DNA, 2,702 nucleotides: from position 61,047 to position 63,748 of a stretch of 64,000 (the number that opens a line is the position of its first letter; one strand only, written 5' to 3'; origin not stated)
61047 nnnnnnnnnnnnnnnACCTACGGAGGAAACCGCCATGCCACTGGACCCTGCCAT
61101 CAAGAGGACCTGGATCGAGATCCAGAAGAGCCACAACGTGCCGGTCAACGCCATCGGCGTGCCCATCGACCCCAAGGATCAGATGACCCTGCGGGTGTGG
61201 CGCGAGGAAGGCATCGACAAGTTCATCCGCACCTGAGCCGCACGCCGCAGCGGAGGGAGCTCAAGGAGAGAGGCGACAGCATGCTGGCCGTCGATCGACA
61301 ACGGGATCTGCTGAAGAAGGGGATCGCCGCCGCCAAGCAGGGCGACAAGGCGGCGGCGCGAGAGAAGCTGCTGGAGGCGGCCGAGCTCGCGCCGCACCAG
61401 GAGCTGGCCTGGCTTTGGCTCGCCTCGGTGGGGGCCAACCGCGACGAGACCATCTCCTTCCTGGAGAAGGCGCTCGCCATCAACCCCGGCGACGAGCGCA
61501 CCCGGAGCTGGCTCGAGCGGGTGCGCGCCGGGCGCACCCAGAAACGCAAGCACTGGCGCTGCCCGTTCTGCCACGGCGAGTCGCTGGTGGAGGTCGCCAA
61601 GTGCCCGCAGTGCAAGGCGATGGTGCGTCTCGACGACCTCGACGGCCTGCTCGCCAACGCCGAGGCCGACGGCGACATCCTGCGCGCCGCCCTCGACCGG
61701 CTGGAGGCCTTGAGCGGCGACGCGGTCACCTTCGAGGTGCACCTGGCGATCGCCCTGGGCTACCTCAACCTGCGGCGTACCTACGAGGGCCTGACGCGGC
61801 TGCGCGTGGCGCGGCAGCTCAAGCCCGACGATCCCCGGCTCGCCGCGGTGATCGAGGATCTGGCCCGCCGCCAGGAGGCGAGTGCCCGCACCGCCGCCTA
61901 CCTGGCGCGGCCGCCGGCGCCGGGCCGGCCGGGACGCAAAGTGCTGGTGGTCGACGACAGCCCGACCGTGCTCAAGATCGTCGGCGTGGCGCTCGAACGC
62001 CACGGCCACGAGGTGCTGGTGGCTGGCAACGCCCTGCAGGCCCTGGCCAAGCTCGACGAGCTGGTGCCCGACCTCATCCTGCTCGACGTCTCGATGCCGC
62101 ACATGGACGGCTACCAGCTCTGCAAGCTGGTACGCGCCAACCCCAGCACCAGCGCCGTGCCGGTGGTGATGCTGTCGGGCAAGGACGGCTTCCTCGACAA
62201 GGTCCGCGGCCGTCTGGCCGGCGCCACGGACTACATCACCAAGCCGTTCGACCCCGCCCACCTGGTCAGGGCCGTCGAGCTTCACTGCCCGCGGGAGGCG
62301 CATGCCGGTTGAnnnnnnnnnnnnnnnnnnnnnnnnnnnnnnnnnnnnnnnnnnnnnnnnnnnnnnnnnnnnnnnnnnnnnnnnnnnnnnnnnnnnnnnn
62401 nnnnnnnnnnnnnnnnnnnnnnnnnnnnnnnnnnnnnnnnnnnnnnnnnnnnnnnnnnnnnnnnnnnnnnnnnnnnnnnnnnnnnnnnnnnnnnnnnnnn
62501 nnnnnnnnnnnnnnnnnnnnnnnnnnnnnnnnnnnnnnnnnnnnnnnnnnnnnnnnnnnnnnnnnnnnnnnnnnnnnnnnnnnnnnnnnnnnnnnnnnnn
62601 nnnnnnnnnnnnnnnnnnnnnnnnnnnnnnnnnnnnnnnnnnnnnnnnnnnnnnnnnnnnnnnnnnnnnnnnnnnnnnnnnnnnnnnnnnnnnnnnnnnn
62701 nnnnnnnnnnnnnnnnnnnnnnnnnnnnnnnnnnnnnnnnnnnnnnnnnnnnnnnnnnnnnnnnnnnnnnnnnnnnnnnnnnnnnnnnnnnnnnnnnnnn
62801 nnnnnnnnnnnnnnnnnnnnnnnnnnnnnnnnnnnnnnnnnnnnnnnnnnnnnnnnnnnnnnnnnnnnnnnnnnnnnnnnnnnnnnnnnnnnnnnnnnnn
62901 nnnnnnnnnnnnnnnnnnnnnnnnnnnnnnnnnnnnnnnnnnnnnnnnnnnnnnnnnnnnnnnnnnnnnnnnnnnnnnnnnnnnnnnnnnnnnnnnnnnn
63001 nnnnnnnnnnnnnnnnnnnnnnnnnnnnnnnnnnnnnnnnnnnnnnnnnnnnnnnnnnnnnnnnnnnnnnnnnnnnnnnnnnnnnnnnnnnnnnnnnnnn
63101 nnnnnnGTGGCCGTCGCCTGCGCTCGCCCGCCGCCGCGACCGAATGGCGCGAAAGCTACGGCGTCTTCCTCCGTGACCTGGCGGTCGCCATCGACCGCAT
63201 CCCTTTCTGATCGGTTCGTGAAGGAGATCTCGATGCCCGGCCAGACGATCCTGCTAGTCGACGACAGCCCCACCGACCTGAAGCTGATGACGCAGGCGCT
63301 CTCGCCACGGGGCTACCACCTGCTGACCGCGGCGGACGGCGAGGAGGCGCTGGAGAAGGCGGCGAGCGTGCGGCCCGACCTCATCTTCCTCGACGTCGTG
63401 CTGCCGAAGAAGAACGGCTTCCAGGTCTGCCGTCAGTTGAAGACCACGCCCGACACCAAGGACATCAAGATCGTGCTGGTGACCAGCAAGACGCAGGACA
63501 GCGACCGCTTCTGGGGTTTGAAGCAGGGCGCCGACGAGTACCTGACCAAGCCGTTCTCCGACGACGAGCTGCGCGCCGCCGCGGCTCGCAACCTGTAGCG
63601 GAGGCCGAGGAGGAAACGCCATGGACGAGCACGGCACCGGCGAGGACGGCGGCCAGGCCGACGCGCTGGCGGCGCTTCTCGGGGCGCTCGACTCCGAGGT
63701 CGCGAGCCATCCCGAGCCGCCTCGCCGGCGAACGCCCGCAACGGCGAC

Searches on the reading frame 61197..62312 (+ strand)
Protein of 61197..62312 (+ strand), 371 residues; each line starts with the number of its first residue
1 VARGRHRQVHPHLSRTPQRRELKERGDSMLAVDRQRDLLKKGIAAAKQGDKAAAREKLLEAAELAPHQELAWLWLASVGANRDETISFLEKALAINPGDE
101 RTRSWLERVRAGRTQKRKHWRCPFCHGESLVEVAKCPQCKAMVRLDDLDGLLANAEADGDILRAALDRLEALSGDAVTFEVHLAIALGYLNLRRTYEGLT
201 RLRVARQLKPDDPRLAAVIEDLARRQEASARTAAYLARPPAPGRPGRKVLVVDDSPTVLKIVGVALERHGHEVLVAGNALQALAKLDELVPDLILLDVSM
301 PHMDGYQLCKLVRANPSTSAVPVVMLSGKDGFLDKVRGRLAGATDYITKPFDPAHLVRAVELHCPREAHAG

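Call 47: search_protein_families(library=pfam, proteins=[window:61197-62312:+], max_evalue=0.001)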
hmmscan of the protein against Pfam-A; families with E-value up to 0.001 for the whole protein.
window:61197-62312:+ (371 aa): 2 families
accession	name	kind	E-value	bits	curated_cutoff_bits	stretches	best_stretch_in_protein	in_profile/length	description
PF00072.30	Response_reg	-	8.1e-28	97.3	30.2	1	249-360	1-110/111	Response regulator receiver domain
PF07719.23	TPR_2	-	7.2e-05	23.1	27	0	39-67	5-33/34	Tetratricopeptide repeat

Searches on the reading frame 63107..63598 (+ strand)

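Call 47: search_protein_families(library=pfam, proteins=[window:63107-63598:+], max_evalue=0.001)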
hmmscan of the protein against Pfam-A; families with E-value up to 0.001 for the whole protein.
window:63107-63598:+ (163 aa): 1 family
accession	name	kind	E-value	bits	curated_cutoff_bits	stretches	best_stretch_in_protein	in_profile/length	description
PF00072.30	Response_reg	-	4.3e-27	94.9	30.2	1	48-159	1-110/111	Response regulator receiver domain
